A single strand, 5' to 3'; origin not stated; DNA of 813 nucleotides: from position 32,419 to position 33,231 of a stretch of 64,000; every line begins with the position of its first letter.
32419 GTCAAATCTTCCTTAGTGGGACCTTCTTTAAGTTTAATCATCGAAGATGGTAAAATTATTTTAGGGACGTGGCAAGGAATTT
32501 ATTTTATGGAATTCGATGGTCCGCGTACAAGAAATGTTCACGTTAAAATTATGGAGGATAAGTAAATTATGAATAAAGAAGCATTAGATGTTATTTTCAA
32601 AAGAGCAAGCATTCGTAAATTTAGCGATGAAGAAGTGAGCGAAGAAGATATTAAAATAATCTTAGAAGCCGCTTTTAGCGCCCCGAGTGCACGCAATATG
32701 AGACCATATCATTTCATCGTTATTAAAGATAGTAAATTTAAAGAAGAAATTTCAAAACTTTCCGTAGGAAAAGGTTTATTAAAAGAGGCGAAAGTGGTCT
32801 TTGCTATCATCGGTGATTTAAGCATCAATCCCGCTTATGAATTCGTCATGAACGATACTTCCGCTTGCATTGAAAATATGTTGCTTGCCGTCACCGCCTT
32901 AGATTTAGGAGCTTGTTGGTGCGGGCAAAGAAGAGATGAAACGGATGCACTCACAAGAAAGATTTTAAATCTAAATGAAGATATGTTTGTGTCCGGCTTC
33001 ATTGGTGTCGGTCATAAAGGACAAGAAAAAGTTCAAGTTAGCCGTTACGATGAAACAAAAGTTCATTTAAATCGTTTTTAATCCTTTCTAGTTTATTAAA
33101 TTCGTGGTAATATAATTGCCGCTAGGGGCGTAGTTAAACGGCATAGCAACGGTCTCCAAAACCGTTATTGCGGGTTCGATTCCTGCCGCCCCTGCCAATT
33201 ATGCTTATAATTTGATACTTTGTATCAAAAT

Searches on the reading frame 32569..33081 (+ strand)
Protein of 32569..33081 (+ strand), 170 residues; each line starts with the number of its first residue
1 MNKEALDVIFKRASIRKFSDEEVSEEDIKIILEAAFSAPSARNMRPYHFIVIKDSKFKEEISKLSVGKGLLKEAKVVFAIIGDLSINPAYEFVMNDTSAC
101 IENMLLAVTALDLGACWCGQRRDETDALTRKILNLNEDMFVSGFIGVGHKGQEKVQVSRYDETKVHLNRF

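Call 67: search_protein_families(library=pfam, proteins=[window:32569-33078:+], max_evalue=0.00001)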
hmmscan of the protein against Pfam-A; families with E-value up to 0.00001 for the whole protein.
window:32569-33078:+ (170 aa): 2 families
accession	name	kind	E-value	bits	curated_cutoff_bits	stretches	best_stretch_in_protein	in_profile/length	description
PF00881.29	Nitroreductase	-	8.8e-26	91.5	23.5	2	10-69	2-61/167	Nitroreductase family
PF14512.11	TM1586_NiRdase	-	3.4e-10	40.4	27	1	6-156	3-139/215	Putative TM nitroreductase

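Call 101: find_encoding_contigs(protein=window:32569-33081:+, flank=5000, max_places=6)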
Protein window:32569-33081:+ (170 aa): 2 contigs read that carry it; 2 places shown.
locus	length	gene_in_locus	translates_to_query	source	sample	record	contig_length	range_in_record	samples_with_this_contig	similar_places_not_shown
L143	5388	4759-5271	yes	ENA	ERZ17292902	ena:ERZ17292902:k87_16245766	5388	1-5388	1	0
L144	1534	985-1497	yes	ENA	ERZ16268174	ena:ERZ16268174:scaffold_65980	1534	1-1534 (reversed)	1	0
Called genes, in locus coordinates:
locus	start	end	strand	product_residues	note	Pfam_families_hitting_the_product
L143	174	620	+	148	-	-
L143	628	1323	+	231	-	PF00005:ABC_tran, PF02463:SMC_N (faint), PF13304:AAA_21 (weak)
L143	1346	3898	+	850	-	PF12704:MacB_PCD (weak), PF02687:FtsX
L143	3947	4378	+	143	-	PF09424:YqeY (weak)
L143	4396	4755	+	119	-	PF01894:YjbQ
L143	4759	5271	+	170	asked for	PF00881:Nitroreductase, PF14512:TM1586_NiRdase (faint), PF00881:Nitroreductase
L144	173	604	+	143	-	PF09424:YqeY (weak)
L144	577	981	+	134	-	PF01894:YjbQ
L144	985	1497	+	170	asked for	PF00881:Nitroreductase, PF14512:TM1586_NiRdase (faint), PF00881:Nitroreductase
